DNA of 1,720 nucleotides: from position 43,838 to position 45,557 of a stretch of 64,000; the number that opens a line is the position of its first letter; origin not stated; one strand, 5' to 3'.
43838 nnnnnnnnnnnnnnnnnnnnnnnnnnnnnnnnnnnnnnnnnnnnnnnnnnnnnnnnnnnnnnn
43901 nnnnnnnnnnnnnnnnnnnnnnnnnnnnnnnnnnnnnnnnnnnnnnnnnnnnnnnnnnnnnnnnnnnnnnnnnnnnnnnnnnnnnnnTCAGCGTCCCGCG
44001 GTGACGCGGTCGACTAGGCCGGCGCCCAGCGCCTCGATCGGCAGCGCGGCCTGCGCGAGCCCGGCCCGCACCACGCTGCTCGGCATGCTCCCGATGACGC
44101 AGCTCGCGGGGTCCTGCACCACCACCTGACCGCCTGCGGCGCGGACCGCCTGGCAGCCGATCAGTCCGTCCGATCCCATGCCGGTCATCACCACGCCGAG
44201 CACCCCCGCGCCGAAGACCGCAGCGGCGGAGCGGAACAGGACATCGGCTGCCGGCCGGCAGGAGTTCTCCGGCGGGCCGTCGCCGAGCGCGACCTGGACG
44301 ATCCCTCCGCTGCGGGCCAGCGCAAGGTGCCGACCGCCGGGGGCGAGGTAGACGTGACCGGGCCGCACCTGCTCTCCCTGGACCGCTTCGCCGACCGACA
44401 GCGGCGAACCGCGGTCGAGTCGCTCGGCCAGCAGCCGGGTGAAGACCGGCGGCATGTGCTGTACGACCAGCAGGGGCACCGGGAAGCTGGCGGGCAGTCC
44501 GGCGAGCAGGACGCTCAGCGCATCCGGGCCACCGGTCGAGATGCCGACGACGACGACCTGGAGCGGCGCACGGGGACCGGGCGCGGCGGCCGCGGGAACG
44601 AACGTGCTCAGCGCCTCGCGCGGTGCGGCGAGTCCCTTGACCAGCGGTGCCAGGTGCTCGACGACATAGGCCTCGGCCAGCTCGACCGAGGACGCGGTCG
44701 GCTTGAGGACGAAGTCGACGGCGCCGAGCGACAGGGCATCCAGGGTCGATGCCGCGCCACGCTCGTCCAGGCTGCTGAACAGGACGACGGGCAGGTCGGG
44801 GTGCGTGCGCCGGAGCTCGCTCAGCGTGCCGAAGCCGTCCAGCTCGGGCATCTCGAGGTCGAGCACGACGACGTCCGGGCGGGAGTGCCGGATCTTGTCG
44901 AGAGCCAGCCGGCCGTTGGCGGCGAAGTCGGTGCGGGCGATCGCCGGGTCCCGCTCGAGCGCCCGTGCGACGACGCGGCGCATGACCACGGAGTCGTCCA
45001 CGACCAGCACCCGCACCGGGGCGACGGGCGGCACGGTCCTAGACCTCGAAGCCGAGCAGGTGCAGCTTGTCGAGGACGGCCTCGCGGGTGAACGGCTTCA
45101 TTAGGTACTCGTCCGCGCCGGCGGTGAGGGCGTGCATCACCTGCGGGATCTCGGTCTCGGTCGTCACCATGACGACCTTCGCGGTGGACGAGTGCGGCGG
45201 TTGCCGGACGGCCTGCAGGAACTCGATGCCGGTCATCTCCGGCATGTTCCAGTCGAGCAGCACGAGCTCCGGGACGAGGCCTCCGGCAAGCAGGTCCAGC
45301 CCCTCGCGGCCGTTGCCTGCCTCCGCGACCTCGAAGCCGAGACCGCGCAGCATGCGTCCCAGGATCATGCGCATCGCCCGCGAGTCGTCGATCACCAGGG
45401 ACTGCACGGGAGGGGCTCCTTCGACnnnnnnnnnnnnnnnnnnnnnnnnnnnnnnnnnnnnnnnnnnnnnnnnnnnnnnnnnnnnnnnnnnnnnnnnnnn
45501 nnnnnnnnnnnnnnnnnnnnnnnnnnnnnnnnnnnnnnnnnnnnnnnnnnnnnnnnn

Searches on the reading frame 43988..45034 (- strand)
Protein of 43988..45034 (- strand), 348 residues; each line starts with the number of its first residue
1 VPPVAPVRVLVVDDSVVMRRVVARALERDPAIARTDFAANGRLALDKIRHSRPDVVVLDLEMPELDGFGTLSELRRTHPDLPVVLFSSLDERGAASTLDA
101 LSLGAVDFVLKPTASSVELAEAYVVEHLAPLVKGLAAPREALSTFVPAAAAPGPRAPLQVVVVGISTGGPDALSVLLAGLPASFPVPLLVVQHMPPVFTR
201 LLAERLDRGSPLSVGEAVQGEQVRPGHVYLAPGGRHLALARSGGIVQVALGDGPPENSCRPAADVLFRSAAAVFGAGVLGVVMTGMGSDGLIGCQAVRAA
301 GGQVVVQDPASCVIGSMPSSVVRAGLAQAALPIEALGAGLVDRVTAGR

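Call 4: search_protein_families(library=pfam, proteins=[window:43988-45034:-], max_evalue=0.01)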
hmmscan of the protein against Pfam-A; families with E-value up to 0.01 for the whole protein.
window:43988-45034:- (348 aa): 2 families
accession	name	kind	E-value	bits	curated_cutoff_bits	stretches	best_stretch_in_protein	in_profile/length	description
PF01339.22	CheB_methylest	-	3.5e-61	206.4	24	1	161-338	1-172/174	CheB methylesterase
PF00072.30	Response_reg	-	1.5e-23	83.5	30.2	1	9-115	1-103/111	Response regulator receiver domain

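Call 5: search_protein_families(library=ncbifam, proteins=[window:43988-45034:-], max_evalue=0.01)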
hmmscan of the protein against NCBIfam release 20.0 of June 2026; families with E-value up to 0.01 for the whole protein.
window:43988-45034:- (348 aa): 92 families (the best 25 are shown)
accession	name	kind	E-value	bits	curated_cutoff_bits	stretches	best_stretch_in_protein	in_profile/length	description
NF001965.0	PRK00742.1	subfamily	5.7e-106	354.7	293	1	6-345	3-354/357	chemotaxis-specific protein-glutamate methyltransferase CheB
NF009206.0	PRK12555.1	subfamily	4.7e-85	285.5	342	1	7-345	1-337/340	chemotaxis-specific protein-glutamate methyltransferase CheB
NF007969.0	PRK10693.1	equivalog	5.2e-17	61.9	329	1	6-131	7-127/337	two-component system response regulator RssB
NF008469.0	PRK11361.1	equivalog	7.1e-17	61.2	714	1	7-113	5-107/461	acetoacetate metabolism transcriptional regulator AtoC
NF045944.1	ResRegRpaBCyano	equivalog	2.8e-15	56.3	330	1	10-114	1-100/229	response regulator transcription factor RpaB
NF007935.0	PRK10651.1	equivalog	1.3e-14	53.9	250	1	6-112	6-110/216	two-component system response regulator NarL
NF041733.1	resp_reg_CseB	equivalog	1.5e-14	53.9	350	1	8-120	2-109/228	two-component system response regulator CseB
TIGR01818.1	ntrC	equivalog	4.3e-14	52.2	558.6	1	9-113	1-101/463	nitrogen regulation protein NR(I)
NF007708.0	PRK10403.1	equivalog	6e-14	52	343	1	1-113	1-111/215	nitrate/nitrite response regulator protein NarP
NF051870.1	NAssimRespRegNtrX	equivalog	8.1e-14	51.3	600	1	9-115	4-108/452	nitrogen assimilation response regulator NtrX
NF045505.1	RR_RssB_Pseudo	equivalog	9.6e-14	51.2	700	1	7-114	6-109/394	two-component system response regulator RssB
TIGR02875.1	spore_0_A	equivalog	1.3e-13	50.8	200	1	6-115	2-111/262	sporulation transcription factor Spo0A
NF011896.0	PRK15369.1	equivalog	4.9e-13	49.2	242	1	7-121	4-116/211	two component system response regulator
NF052445.1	RespRegMctR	equivalog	6.6e-13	48.5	300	1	6-116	1-109/205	two-component system response regulator MctR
NF041367.1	CheY_Halo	equivalog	1.2e-12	48.3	200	1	9-114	1-102/114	chemotaxis protein CheY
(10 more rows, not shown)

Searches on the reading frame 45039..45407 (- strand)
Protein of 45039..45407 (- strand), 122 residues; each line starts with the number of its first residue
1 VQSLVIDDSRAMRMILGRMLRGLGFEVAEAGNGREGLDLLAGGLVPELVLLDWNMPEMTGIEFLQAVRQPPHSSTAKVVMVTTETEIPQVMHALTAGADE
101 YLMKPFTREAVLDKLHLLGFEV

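Call 4: search_protein_families(library=pfam, proteins=[window:45039-45407:-], max_evalue=0.01)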
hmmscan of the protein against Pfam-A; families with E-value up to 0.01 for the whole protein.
window:45039-45407:- (122 aa): 1 family
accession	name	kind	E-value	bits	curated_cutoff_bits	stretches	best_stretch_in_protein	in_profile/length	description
PF00072.30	Response_reg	-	1e-26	93.7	30.2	1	4-115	2-110/111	Response regulator receiver domain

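Call 5: search_protein_families(library=ncbifam, proteins=[window:45039-45407:-], max_evalue=0.01)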
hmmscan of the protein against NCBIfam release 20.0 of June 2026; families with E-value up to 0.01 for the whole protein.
window:45039-45407:- (122 aa): 99 families (the best 25 are shown)
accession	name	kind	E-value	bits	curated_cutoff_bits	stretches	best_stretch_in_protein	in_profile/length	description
NF007901.0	PRK10610.1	equivalog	4.5e-22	78.6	189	1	2-116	7-121/129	chemotaxis response regulator CheY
TIGR02154.1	PhoB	equivalog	2.9e-20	72.5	296.2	1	4-114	6-115/226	phosphate regulon transcriptional regulator PhoB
NF040689.1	MtrAB_MtrA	equivalog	1.8e-19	69.9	300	1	4-113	2-107/219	MtrAB system response regulator MtrA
NF007935.0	PRK10651.1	equivalog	8.1e-19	67.6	250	1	4-116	10-121/216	two-component system response regulator NarL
NF041866.1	EpsW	equivalog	2.7e-18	65.8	200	1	4-111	9-117/131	exopolysaccharide biosynthesis response regulator EpsW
NF045944.1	ResRegRpaBCyano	equivalog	2.8e-18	66.1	330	1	4-109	1-102/229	response regulator transcription factor RpaB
NF041367.1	CheY_Halo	equivalog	1.6e-17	63.9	200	1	4-115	2-110/114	chemotaxis protein CheY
NF008469.0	PRK11361.1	equivalog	3.2e-17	62.4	714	1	4-109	8-110/461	acetoacetate metabolism transcriptional regulator AtoC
NF041734.1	resp_reg_RppA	equivalog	1.2e-16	60.8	250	1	1-116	1-115/229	two-component system response regulator RppA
NF041733.1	resp_reg_CseB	equivalog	3.1e-16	59.4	350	1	4-110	4-106/228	two-component system response regulator CseB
NF007969.0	PRK10693.1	equivalog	6.5e-16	58.3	329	1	2-108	9-112/337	two-component system response regulator RssB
NF045505.1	RR_RssB_Pseudo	equivalog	1.1e-15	57.6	700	1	3-113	8-115/394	two-component system response regulator RssB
NF007135.0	PRK09581.1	equivalog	1.7e-15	56.8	474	1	4-112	6-113/457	PleD family two-component system response regulator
NF001965.0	PRK00742.1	subfamily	3.1e-15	56.3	293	1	2-109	5-112/357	chemotaxis-specific protein-glutamate methyltransferase CheB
NF053854.1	RespRegPhoBBctds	equivalog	5e-15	55.5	270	1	4-113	2-109/225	two-component system response regulator PhoB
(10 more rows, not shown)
